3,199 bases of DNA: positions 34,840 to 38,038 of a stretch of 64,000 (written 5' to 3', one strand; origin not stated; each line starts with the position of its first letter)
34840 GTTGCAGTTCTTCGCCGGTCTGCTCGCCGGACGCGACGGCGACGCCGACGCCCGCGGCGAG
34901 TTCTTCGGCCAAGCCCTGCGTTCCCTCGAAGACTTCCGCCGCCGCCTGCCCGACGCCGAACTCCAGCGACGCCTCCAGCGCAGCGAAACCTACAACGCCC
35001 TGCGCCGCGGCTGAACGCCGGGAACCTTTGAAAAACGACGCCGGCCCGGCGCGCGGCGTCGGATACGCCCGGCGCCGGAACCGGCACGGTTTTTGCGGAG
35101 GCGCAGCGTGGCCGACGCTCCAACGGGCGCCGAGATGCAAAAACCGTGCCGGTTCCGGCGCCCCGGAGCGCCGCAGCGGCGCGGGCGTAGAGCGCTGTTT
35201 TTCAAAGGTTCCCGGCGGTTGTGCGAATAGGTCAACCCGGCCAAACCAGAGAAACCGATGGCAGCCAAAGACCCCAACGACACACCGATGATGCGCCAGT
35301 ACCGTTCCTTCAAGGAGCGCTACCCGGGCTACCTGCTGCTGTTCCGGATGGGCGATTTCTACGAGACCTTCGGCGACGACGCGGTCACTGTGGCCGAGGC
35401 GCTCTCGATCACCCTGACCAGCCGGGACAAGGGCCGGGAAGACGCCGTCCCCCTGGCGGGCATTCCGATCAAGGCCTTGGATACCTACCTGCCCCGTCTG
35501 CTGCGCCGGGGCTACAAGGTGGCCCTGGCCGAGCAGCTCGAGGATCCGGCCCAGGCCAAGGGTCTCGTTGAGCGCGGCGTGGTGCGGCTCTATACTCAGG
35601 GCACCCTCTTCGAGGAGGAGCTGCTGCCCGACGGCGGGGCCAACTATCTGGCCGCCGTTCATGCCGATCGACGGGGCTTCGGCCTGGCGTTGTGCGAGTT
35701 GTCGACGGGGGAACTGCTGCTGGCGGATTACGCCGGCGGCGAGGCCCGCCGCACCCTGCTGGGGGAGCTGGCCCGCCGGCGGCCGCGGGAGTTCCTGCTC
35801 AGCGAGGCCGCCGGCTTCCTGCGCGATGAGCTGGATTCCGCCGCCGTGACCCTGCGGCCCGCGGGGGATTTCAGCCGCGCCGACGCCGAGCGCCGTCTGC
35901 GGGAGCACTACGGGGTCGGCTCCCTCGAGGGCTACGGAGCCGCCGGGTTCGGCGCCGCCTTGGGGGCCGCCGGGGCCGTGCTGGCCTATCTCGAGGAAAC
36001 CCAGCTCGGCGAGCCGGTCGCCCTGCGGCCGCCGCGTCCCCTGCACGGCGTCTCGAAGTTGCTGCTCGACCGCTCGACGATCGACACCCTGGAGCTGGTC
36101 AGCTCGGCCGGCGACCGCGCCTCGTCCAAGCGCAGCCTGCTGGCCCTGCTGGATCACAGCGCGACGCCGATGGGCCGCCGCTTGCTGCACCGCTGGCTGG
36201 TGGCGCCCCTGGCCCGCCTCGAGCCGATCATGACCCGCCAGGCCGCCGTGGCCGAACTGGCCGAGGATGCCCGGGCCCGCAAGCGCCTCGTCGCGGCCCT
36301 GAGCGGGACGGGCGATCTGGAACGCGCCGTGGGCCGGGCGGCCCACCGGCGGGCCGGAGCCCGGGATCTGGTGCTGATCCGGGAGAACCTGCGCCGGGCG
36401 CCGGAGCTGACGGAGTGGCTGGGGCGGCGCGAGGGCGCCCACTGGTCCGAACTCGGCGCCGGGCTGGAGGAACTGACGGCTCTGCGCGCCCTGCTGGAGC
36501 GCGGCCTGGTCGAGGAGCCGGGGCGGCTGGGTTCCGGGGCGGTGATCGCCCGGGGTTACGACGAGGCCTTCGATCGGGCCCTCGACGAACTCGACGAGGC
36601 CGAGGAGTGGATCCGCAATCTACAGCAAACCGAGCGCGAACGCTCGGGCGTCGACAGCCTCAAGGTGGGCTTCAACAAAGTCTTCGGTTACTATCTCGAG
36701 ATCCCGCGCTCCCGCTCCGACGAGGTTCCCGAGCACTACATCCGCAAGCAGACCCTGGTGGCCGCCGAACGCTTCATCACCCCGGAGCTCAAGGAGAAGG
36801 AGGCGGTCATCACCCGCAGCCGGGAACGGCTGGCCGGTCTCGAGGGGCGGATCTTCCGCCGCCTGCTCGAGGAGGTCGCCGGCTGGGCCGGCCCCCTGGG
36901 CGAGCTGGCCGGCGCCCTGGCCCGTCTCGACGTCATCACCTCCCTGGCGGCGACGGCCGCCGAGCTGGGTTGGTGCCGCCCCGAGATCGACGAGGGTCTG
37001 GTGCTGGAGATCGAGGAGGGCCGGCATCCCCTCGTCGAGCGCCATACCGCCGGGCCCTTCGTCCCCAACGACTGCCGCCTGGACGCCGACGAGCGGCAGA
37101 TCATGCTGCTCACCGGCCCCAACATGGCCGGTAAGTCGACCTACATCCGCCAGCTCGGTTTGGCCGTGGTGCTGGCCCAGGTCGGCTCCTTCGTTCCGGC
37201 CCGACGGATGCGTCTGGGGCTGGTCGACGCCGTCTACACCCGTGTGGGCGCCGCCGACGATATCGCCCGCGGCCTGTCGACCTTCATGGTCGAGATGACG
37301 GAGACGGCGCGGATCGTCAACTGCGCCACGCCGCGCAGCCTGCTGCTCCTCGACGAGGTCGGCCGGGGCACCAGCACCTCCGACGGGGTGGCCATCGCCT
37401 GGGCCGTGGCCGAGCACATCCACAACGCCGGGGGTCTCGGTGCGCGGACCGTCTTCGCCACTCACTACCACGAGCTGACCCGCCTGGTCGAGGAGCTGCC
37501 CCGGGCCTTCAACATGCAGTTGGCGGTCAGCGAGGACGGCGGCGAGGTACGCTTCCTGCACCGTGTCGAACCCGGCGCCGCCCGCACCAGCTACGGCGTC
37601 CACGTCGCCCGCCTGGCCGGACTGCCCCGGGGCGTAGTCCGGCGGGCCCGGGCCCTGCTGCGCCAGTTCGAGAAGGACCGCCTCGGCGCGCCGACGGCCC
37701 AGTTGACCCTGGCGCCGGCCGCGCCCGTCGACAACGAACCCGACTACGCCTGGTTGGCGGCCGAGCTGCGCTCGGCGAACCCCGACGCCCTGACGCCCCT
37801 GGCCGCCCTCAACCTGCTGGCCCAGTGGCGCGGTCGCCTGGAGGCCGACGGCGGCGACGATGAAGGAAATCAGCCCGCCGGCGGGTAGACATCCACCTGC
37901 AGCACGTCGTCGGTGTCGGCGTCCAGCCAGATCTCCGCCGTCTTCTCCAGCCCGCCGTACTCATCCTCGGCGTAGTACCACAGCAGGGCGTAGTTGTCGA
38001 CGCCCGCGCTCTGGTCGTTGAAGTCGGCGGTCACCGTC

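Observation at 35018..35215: Previously unrecognised family of structured palindromic repeat elements (7 full copies in 64 kb, both orientations, all intergenic)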

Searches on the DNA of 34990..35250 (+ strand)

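Call 64: search_rna_families(source=window, start=34990, end=35250, threshold=evalue, max_evalue=10)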
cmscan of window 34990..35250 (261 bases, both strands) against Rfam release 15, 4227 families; matches with E-value up to 10: 15.
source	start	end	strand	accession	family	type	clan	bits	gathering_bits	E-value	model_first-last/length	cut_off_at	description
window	35073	35161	+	RF04198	MIR8670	Gene; miRNA;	-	32.6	150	0.0001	1-142/142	no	MIR8670 microRNA precursor family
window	35072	35160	-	RF04198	MIR8670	Gene; miRNA;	-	31.3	150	0.00022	1-142/142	no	MIR8670 microRNA precursor family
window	35071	35162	+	RF03878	mir-B6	Gene; miRNA;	-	27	89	0.09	1-83/83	no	mir-B6 microRNA precursor family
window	35031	35159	-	RF02868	ncS037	Gene; sRNA;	-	19.8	112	0.26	1-152/152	no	Burkholderia sRNA 37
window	35103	35180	+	RF03780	mir-3389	Gene; miRNA;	-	18.3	75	0.59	1-69/69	no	mir-3389 microRNA precursor family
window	35071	35163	-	RF02505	Atu_L6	Gene; sRNA;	-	14.4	100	0.53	69-121/124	no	Rhizobiales sRNA Atu_L6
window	35031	35102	-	RF01394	isrK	Gene; sRNA;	-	14.1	50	0.76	1-77/77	no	isrK Hfq binding RNA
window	34999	35094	+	RF02235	asX1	Gene; sRNA;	-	13.6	70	9.3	1-115/115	no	Xanthomonadaceae sRNA asX1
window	35046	35062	+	RF01333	CRISPR-DR20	Gene; CRISPR;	-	12.9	42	7.8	7-23/36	no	CRISPR RNA direct repeat element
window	35205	35245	+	RF02803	PyrR205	Gene; snRNA; snoRNA; HACA-box;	-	12.3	35.6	3.8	1-61/61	no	Pyrobaculum sRNA 205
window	35074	35159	-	RF01527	CrfA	Gene; sRNA;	-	11.3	38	8.8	89-127/136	no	Caulobacter sRNA CrfA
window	35076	35157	+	RF02690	BTH_s1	Gene; sRNA;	-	11.2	74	1.6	41-73/205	no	Burkholderia sRNA 1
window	35076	35157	-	RF02690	BTH_s1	Gene; sRNA;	-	11.2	74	1.7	41-73/205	no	Burkholderia sRNA 1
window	34990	35022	-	RF02237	asX3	Gene; sRNA;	-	11.2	40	4.5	1-33/182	3'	Xanthomonas sRNA asX3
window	34991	35091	-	RF02342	ar7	Gene; sRNA;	-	11.1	60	5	1-145/145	no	Alphaproteobacterial sRNA ar7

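Call 65: search_dna_similar(query=window:35016-35217:+, collection=plasmids, mode=distant, max_evalue=0.01, max_rows=10)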
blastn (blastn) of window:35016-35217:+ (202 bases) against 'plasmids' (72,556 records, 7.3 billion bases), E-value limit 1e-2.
No match.

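Call 103: search_dna_similar(query=window:35016-35217:+, collection=phages, mode=distant, max_evalue=0.01, max_rows=10)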
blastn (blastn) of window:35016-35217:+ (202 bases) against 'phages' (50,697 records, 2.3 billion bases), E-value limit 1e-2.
No match.

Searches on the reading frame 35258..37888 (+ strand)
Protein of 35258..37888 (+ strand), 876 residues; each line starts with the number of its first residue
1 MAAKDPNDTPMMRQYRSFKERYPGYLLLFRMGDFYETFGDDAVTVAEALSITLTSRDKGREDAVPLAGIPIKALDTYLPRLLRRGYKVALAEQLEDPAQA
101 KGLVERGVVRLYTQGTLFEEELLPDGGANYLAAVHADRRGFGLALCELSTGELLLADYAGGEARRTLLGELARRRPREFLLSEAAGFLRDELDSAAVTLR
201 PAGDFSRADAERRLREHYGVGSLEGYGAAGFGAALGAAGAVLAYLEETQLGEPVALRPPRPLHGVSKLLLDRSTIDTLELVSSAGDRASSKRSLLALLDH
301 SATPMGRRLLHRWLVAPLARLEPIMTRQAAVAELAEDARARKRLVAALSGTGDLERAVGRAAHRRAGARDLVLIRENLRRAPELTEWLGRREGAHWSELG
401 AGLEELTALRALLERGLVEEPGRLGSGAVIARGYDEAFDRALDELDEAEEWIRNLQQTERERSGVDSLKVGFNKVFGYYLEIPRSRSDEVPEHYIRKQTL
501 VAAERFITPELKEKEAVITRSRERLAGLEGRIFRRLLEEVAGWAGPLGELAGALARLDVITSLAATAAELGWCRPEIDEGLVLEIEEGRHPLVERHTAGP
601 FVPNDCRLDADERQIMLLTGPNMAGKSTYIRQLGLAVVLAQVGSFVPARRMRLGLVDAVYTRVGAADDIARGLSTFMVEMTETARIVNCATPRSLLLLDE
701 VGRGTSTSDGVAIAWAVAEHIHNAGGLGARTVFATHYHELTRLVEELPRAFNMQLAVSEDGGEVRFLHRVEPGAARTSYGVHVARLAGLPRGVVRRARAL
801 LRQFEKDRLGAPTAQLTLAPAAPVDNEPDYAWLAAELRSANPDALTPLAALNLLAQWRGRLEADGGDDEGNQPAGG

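Call 18: search_protein_families(library=pfam, proteins=[window:35258-37888:+])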
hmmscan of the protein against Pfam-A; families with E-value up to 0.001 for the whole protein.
window:35258-37888:+ (876 aa): 5 families
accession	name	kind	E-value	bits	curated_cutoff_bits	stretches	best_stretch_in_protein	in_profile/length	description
PF00488.27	MutS_V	-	1.5e-76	257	30.2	1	616-805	1-188/188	MutS domain V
PF01624.25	MutS_I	-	6.1e-40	136.4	20.6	1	9-121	1-113/113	MutS domain I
PF05192.23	MutS_III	-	3.6e-38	132.3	34.1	1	273-564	1-194/194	MutS domain III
PF05190.23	MutS_IV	-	1.1e-28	99.7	22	1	433-523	1-91/92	MutS family domain IV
PF05188.22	MutS_II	-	1.2e-19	71.5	25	1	129-251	1-127/133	MutS domain II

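Call 21: find_homologous_proteins(query=window:35258-37888:+, max_evalue=1e-100)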
Query window:35258-37888:+ (876 aa): 7120 proteins with E <= 1e-100 among 8000 candidates; the best 120 are listed.
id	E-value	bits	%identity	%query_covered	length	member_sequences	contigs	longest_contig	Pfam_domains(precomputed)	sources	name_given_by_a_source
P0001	0.0e+0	1912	100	100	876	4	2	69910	PF01624.26,PF05192.24,PF05188.24,PF05190.24,PF00488.28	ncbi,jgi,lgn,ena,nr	ncbi:MAG: DNA mismatch repair protein MutS [Candidatus Coatesbacteria bacterium]|nr:DNA mismatch rep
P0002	0.0e+0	1371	74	99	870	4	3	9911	PF01624.26,PF05192.24,PF05188.24,PF05190.24,PF00488.28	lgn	-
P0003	0.0e+0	1237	67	99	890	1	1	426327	PF01624.26,PF05192.24,PF05188.24,PF05190.24,PF00488.28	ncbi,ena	-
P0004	0.0e+0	1230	68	99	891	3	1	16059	PF01624.26,PF05192.24,PF05188.24,PF05190.24,PF00488.28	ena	-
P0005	0.0e+0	1230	69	97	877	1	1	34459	PF01624.26,PF05192.24,PF05188.24,PF05190.24,PF00488.28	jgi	jgi:DNA mismatch repair protein MutS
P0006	0.0e+0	1224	67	99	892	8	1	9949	PF01624.26,PF05192.24,PF05188.24,PF05190.24,PF00488.28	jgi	-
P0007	0.0e+0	1220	68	98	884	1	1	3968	PF01624.26,PF05192.24,PF05188.24,PF05190.24,PF00488.28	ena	-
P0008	0.0e+0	1183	64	98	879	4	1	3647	PF01624.26,PF05192.24,PF05188.24,PF05190.24,PF00488.28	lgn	-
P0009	0.0e+0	1159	62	99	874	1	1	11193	PF01624.26,PF05192.24,PF05188.24,PF05190.24,PF00488.28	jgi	-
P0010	0.0e+0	1059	65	91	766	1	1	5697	PF01624.26,PF05192.24,PF05188.24,PF05190.24,PF00488.28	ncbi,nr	ncbi:MAG: DNA mismatch repair protein MutS, partial [bacterium]|nr:DNA mismatch repair protein MutS 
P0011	1.3e-227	776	47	97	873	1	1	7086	PF01624.26,PF05192.24,PF05188.24,PF05190.24,PF00488.28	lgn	-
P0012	2.2e-227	776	45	97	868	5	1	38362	PF01624.26,PF05192.24,PF05188.24,PF05190.24,PF00488.28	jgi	jgi:DNA mismatch repair protein MutS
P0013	1.1e-224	767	47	97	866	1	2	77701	PF01624.26,PF05192.24,PF05188.24,PF05190.24,PF00488.28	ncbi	ncbi:MAG: DNA mismatch repair protein MutS [Thermoplasmata archaeon]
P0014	1.2e-224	767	47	97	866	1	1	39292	PF01624.26,PF05192.24,PF05188.24,PF05190.24,PF00488.28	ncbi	ncbi:MAG: DNA mismatch repair protein MutS [Thermoplasmata archaeon]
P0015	9.9e-223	760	44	97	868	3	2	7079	PF01624.26,PF05192.24,PF05188.24,PF05190.24,PF00488.28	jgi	jgi:DNA mismatch repair protein MutS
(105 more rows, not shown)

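Call 22: find_encoding_contigs(protein=P0003, flank=10000, max_places=2)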
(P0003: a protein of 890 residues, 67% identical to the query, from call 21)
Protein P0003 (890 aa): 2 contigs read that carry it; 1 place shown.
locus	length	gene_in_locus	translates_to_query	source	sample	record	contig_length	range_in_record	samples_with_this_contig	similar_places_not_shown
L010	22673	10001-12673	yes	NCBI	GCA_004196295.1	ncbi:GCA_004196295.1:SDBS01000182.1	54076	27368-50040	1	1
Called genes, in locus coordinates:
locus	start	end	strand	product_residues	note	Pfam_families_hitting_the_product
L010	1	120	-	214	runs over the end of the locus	PF00005:ABC_tran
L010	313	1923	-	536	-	PF19494:DUF6029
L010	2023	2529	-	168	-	PF00578:AhpC-TSA, PF08534:Redoxin, PF00085:Thioredoxin (weak), PF13905:Thioredoxin_8 (weak)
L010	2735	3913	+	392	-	PF20706:GT4-conflict (weak), PF00534:Glycos_transf_1, PF13692:Glyco_trans_1_4, PF13524:Glyco_trans_1_2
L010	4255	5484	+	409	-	PF13439:Glyco_transf_4, PF13579:Glyco_trans_4_4, PF00534:Glycos_transf_1, PF13692:Glyco_trans_1_4, PF13524:Glyco_trans_1_2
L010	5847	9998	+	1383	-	PF13191:AAA_16, PF13401:AAA_22, PF14559:TPR_19 (faint), PF00515:TPR_1 (faint), PF07719:TPR_2 (faint), PF13181:TPR_8 (faint), PF13424:TPR_12 (weak), PF17874:TPR_MalT (faint)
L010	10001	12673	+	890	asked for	PF01624:MutS_I, PF05188:MutS_II, PF05192:MutS_III, PF05190:MutS_IV, PF00488:MutS_V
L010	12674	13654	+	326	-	PF01966:HD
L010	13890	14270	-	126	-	PF02021:UPF0102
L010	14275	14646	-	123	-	-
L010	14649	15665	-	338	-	PF02603:Hpr_kinase_N, PF07475:Hpr_kinase_C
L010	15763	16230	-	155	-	PF00359:PTS_EIIA_2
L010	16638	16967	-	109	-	PF00829:Ribosomal_L21p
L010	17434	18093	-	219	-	PF02397:Bac_transf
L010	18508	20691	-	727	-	PF00403:HMA, PF00122:E1-E2_ATPase, PF00702:Hydrolase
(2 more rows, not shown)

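Call 23: find_encoding_contigs(protein=P0002, flank=10000, max_places=3)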
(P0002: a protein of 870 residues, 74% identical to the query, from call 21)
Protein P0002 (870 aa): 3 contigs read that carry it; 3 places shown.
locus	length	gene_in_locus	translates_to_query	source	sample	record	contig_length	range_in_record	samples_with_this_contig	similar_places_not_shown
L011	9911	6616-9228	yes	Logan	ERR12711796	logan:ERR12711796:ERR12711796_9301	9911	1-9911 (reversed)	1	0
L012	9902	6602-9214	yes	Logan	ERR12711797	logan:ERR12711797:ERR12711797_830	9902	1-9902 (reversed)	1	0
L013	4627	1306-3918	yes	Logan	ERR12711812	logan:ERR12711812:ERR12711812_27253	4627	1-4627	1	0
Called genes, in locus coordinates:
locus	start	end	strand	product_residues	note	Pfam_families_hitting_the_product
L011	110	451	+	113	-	PF02311:AraC_binding, PF07883:Cupin_2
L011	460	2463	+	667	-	PF13231:PMT_2, PF00515:TPR_1 (faint), PF07719:TPR_2 (faint), PF13181:TPR_8 (faint), PF12895:ANAPC3 (weak), PF13432:TPR_16 (weak), PF14559:TPR_19, PF13432:TPR_16 (weak), +6 more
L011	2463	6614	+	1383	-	PF13191:AAA_16, PF13401:AAA_22 (weak), PF17874:TPR_MalT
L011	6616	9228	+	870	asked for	PF01624:MutS_I, PF05188:MutS_II, PF05192:MutS_III, PF05190:MutS_IV, PF00488:MutS_V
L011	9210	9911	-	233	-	?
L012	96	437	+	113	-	PF02311:AraC_binding, PF07883:Cupin_2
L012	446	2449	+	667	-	PF13231:PMT_2, PF00515:TPR_1 (faint), PF07719:TPR_2 (faint), PF13181:TPR_8 (faint), PF12895:ANAPC3 (weak), PF13432:TPR_16 (weak), PF14559:TPR_19, PF13432:TPR_16 (weak), +6 more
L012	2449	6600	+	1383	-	PF13191:AAA_16, PF13401:AAA_22 (weak), PF17874:TPR_MalT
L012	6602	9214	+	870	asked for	PF01624:MutS_I, PF05188:MutS_II, PF05192:MutS_III, PF05190:MutS_IV, PF00488:MutS_V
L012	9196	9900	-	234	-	?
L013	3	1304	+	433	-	?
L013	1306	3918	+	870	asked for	PF01624:MutS_I, PF05188:MutS_II, PF05192:MutS_III, PF05190:MutS_IV, PF00488:MutS_V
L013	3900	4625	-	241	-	?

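Call 24: find_encoding_contigs(protein=P0005, flank=10000, max_places=2)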
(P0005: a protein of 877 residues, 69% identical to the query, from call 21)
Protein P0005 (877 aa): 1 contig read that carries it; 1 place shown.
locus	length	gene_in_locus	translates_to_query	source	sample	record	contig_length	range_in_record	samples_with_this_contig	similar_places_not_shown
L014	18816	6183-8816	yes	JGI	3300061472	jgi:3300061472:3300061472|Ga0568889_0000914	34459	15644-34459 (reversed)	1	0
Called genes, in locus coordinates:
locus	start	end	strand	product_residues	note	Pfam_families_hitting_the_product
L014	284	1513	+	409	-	PF13439:Glyco_transf_4, PF00534:Glycos_transf_1, PF13692:Glyco_trans_1_4, PF13524:Glyco_trans_1_2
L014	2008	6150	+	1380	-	PF13428:TPR_14 (faint), PF13191:AAA_16, PF13401:AAA_22 (weak), PF13432:TPR_16 (faint), PF14559:TPR_19 (faint), PF14938:SNAP (faint), PF13176:TPR_7 (faint), PF13424:TPR_12, +1 more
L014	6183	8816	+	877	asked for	PF01624:MutS_I, PF05188:MutS_II, PF05192:MutS_III, PF05190:MutS_IV, PF00488:MutS_V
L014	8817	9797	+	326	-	PF01966:HD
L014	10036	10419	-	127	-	PF02021:UPF0102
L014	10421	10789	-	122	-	-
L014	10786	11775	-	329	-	PF02603:Hpr_kinase_N, PF07475:Hpr_kinase_C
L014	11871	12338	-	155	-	PF00359:PTS_EIIA_2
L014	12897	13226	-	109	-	PF00829:Ribosomal_L21p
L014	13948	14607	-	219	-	PF02397:Bac_transf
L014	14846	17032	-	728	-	PF00403:HMA, PF00122:E1-E2_ATPase, PF00702:Hydrolase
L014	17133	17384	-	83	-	PF00403:HMA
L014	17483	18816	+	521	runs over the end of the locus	-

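Call 72: find_encoding_contigs(protein=P0004, flank=10000, max_places=2)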
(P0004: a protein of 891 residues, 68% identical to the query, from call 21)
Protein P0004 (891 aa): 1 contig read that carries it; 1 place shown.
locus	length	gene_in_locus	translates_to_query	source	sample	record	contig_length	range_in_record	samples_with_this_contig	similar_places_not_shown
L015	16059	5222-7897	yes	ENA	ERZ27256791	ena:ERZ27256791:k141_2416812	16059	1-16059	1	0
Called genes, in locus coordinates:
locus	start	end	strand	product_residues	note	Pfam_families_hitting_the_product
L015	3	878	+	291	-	?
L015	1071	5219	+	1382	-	PF13191:AAA_16, PF07719:TPR_2 (faint), PF13181:TPR_8 (faint), PF13424:TPR_12 (faint), PF14559:TPR_19 (faint)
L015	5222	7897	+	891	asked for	PF01624:MutS_I, PF05188:MutS_II, PF05192:MutS_III, PF05190:MutS_IV, PF00488:MutS_V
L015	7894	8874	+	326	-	PF01966:HD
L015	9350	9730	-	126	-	PF02021:UPF0102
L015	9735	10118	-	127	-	-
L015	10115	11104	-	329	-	PF02603:Hpr_kinase_N, PF07475:Hpr_kinase_C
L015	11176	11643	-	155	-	PF00359:PTS_EIIA_2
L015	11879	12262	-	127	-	PF00829:Ribosomal_L21p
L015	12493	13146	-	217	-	PF02397:Bac_transf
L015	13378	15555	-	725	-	PF00403:HMA, PF00122:E1-E2_ATPase, PF00702:Hydrolase, PF08282:Hydrolase_3 (faint)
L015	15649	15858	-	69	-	PF00403:HMA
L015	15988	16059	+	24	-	?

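Call 73: find_encoding_contigs(protein=P0009, flank=10000, max_places=2)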
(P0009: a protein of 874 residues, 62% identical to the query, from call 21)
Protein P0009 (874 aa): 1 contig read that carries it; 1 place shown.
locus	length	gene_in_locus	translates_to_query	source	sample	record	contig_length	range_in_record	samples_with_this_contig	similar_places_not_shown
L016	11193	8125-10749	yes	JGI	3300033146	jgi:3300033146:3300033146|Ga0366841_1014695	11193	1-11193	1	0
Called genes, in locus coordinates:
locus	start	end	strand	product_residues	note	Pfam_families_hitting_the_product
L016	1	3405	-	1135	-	?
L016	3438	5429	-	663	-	PF13428:TPR_14 (faint), PF13231:PMT_2, PF00515:TPR_1 (weak), PF07719:TPR_2 (faint), PF13176:TPR_7 (faint), PF13414:TPR_11, PF13424:TPR_12, PF13432:TPR_16, +4 more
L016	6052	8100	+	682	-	PF00990:GGDEF, PF01436:NHL (faint)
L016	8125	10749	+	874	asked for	PF01624:MutS_I, PF05188:MutS_II, PF05192:MutS_III, PF05190:MutS_IV, PF00488:MutS_V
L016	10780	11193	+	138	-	?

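Call 74: find_encoding_contigs(protein=P0006, flank=10000, max_places=2)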
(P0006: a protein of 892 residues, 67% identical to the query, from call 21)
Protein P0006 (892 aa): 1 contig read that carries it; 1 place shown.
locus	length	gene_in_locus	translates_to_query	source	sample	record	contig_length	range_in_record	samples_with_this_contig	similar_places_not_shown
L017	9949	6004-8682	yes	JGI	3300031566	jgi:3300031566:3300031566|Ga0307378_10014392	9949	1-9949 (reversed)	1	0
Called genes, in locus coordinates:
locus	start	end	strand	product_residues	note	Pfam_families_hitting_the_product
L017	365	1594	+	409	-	PF13439:Glyco_transf_4, PF13579:Glyco_trans_4_4, PF00534:Glycos_transf_1, PF13692:Glyco_trans_1_4, PF13524:Glyco_trans_1_2 (weak)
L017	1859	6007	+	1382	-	PF13191:AAA_16, PF13401:AAA_22 (weak), PF13424:TPR_12 (faint)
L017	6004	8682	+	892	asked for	PF01624:MutS_I, PF05188:MutS_II, PF05192:MutS_III, PF05190:MutS_IV, PF00488:MutS_V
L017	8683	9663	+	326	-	PF01966:HD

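Call 82: find_encoding_contigs(protein=P0001, flank=10000, max_places=10)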
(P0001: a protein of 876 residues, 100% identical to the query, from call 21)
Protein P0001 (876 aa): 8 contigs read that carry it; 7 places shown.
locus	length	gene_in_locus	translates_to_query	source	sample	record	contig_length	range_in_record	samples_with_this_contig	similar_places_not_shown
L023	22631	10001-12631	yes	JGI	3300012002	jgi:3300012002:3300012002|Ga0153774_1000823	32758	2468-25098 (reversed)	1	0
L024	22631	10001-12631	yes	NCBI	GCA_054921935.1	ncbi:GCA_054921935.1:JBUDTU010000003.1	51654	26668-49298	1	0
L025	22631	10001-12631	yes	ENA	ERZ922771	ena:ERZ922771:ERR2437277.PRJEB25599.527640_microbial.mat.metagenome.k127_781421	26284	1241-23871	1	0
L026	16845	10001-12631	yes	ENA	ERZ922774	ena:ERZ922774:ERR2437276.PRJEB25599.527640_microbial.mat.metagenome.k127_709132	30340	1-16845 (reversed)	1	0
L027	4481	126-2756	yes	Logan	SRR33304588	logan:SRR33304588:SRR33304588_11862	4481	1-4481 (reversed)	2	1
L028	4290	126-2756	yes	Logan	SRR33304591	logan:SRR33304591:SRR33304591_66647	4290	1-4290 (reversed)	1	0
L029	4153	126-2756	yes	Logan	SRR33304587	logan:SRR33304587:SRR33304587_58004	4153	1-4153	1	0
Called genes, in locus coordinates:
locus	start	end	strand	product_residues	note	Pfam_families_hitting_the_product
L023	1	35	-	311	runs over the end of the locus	PF26549:Tricorn_N, PF07676:PD40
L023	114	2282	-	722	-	PF00990:GGDEF, PF01436:NHL (weak)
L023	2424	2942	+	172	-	PF09835:DUF2062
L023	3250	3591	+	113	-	PF02311:AraC_binding, PF07883:Cupin_2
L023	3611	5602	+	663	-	PF13231:PMT_2, PF13431:TPR_17 (faint), PF13432:TPR_16 (faint), PF00515:TPR_1 (faint), PF07719:TPR_2 (faint), PF13181:TPR_8 (faint), PF13371:TPR_9 (faint), PF14559:TPR_19 (weak), +3 more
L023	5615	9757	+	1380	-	PF13191:AAA_16, PF13401:AAA_22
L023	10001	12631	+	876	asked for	PF01624:MutS_I, PF05188:MutS_II, PF05192:MutS_III, PF05190:MutS_IV, PF00488:MutS_V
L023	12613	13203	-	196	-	-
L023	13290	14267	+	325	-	PF01966:HD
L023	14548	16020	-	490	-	PF13360:PQQ_2, PF01011:PQQ (faint), PF13570:Beta-prop_ACSF4, PF13360:PQQ_2, PF13570:Beta-prop_ACSF4, PF13360:PQQ_2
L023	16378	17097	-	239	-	PF09413:DUF2007 (faint)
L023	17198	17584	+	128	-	PF04977:DivIC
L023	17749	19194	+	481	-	PF00587:tRNA-synt_2b, PF03129:HGTP_anticodon, PF09180:ProRS-C_1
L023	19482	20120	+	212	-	PF01121:CoaE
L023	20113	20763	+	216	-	PF01081:Aldolase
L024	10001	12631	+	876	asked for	PF01624:MutS_I, PF05188:MutS_II, PF05192:MutS_III, PF05190:MutS_IV, PF00488:MutS_V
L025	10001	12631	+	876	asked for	PF01624:MutS_I, PF05188:MutS_II, PF05192:MutS_III, PF05190:MutS_IV, PF00488:MutS_V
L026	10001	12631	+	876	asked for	PF01624:MutS_I, PF05188:MutS_II, PF05192:MutS_III, PF05190:MutS_IV, PF00488:MutS_V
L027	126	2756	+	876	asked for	PF01624:MutS_I, PF05188:MutS_II, PF05192:MutS_III, PF05190:MutS_IV, PF00488:MutS_V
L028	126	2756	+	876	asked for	PF01624:MutS_I, PF05188:MutS_II, PF05192:MutS_III, PF05190:MutS_IV, PF00488:MutS_V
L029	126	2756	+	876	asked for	PF01624:MutS_I, PF05188:MutS_II, PF05192:MutS_III, PF05190:MutS_IV, PF00488:MutS_V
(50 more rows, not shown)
